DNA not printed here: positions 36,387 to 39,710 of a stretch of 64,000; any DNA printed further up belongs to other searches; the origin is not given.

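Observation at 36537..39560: Two complete GspE/PilB secretion-ATPase cores fused in tandem (1007 aa)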

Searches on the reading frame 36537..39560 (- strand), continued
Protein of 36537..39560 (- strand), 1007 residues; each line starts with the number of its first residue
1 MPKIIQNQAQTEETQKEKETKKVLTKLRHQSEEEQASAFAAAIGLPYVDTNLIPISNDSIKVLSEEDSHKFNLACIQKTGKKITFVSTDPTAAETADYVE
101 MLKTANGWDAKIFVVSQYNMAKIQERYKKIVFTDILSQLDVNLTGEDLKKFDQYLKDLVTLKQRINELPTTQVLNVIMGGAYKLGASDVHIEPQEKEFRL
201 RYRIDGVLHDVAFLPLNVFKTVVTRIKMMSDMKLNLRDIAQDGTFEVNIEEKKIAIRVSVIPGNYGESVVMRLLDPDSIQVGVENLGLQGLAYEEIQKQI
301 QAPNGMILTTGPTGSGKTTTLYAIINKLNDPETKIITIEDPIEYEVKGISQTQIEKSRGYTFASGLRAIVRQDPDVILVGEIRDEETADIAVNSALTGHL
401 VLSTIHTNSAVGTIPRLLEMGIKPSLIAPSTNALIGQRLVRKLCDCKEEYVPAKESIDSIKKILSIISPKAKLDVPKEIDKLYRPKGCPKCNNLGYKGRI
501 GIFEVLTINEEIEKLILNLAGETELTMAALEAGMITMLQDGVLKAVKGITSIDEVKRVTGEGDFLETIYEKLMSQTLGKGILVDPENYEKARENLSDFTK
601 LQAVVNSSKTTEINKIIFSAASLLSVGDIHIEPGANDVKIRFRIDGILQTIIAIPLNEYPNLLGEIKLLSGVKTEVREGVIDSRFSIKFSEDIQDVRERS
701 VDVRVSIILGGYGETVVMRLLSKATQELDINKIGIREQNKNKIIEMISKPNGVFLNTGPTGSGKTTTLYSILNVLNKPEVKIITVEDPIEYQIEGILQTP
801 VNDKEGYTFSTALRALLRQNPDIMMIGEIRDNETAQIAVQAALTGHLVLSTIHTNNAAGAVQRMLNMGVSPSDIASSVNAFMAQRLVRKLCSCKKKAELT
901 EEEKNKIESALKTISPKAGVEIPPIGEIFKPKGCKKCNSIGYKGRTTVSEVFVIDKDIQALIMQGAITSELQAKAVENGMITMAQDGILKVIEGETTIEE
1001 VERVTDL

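Call 28: find_encoding_contigs(protein=P0126, flank=10000, max_places=1)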
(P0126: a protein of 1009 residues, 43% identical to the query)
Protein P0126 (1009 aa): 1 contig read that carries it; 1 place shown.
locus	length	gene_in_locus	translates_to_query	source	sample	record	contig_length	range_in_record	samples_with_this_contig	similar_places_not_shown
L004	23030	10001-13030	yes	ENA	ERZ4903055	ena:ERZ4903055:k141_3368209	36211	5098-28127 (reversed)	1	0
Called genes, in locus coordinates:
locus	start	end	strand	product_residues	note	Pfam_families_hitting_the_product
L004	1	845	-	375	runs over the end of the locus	PF11258:DUF3048, PF17479:DUF3048_C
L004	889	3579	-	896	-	PF02739:5_3_exonuc_N, PF01367:5_3_exonuc, PF22619:DNA_polI_exo1 (weak), PF00476:DNA_pol_A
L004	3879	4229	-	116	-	PF01934:HepT-like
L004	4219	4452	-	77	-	PF01909:NTP_transf_2, PF18765:Polbeta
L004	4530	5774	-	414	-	PF12704:MacB_PCD, PF02687:FtsX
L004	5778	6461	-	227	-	PF00005:ABC_tran, PF02463:SMC_N (faint), PF13304:AAA_21 (faint)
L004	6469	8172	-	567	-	PF25973:BSH_CzcB (faint), PF25984:BSH_YknX (faint)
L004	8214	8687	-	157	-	PF02367:TsaE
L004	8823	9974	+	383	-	PF01368:DHH (weak)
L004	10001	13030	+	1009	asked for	PF00437:T2SSE, PF03215:Rad17 (faint), PF25199:nSTAND_NTPase5 (faint), PF00004:AAA (faint), PF00005:ABC_tran (faint), PF12775:AAA_7 (faint), PF13173:AAA_14 (faint), PF00437:T2SSE, +5 more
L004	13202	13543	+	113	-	-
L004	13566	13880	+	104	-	-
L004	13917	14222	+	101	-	PF21956:DUF6922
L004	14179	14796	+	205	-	PF08843:AbiEii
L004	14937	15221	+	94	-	-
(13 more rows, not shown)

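Call 29: find_encoding_contigs(protein=P0129, flank=10000, max_places=1)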
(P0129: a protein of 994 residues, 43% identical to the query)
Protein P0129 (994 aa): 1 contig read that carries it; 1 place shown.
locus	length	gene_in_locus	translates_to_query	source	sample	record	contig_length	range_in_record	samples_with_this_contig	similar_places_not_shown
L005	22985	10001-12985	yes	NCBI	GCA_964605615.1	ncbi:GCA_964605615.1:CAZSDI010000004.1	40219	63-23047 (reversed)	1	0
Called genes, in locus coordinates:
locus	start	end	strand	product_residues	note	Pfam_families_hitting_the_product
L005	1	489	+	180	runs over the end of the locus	PF07705:CARDB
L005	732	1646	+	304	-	PF13191:AAA_16 (weak), PF23569:NBD_SMAX1, PF05621:TniB (faint), PF13173:AAA_14 (faint), PF13401:AAA_22 (weak), PF00004:AAA, PF17871:AAA_lid_9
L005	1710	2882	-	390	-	-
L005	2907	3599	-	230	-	-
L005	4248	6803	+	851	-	PF20720:nSTAND3 (faint), PF17871:AAA_lid_9, PF00004:AAA, PF07724:AAA_2, PF07728:AAA_5, PF10431:ClpB_D2-small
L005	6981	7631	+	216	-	PF07690:MFS_1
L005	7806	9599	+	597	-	PF14716:HHH_8, PF14520:HHH_5 (weak), PF14792:DNA_pol_B_palm (weak), PF14791:DNA_pol_B_thumb, PF02811:PHP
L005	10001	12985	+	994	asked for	PF00437:T2SSE, PF25199:nSTAND_NTPase5 (faint), PF00004:AAA (faint), PF13173:AAA_14 (faint), PF13401:AAA_22 (faint), PF13604:AAA_30 (faint), PF20720:nSTAND3 (faint), PF00437:T2SSE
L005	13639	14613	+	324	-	PF05496:RuvB_N, PF00004:AAA, PF07728:AAA_5 (weak), PF17864:AAA_lid_4, PF05491:WHD_RuvB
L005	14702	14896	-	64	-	-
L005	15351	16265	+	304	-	PF02899:Phage_int_SAM_1, PF13102:Phage_int_SAM_5, PF13495:Phage_int_SAM_4, PF00589:Phage_integrase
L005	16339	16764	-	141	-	-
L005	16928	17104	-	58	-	-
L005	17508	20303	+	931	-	PF00133:tRNA-synt_1, PF01406:tRNA-synt_1e (faint), PF09334:tRNA-synt_1g, PF13603:tRNA-synt_1_2, PF00133:tRNA-synt_1, PF08264:Anticodon_1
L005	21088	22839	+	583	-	-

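Call 31: find_encoding_contigs(protein=P0136, flank=10000, max_places=1)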
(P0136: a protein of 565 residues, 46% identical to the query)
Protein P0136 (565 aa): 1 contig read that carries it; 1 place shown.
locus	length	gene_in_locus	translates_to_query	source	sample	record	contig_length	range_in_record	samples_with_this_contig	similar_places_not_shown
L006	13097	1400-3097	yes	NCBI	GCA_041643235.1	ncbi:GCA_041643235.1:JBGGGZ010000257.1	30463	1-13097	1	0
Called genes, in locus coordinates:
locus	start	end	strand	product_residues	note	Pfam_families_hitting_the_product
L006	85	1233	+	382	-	PF01368:DHH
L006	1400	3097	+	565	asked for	PF05157:MshEN (weak), PF00437:T2SSE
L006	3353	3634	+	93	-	-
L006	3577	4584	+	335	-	PF05496:RuvB_N, PF07728:AAA_5 (faint), PF00004:AAA, PF17864:AAA_lid_4, PF05491:WHD_RuvB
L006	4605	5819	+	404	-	PF18895:T4SS_pilin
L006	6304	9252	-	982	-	PF00912:Transgly, PF00905:Transpeptidase, PF17957:Big_7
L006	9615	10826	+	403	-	PF00579:tRNA-synt_1b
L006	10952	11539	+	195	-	-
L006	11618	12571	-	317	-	-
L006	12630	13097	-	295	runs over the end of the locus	PF00480:ROK, PF02685:Glucokinase (faint)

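Call 32: find_encoding_contigs(protein=P0130, flank=10000, max_places=1)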
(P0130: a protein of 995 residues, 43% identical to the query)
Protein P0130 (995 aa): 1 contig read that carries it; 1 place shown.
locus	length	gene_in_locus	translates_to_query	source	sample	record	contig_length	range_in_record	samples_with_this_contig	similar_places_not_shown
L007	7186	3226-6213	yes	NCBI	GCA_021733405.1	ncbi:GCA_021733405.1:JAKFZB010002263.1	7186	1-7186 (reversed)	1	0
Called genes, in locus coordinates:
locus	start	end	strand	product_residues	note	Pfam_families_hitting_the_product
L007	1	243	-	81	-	?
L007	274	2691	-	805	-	PF02739:5_3_exonuc_N, PF01367:5_3_exonuc, PF00476:DNA_pol_A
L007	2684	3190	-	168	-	PF02367:TsaE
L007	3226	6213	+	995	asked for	PF00437:T2SSE, PF20720:nSTAND3 (faint), PF02399:Herpes_ori_bp (faint), PF25199:nSTAND_NTPase5 (faint), PF02492:cobW (faint), PF13173:AAA_14 (faint), PF13401:AAA_22 (faint), PF00437:T2SSE, +1 more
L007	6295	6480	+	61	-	-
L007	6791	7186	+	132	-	?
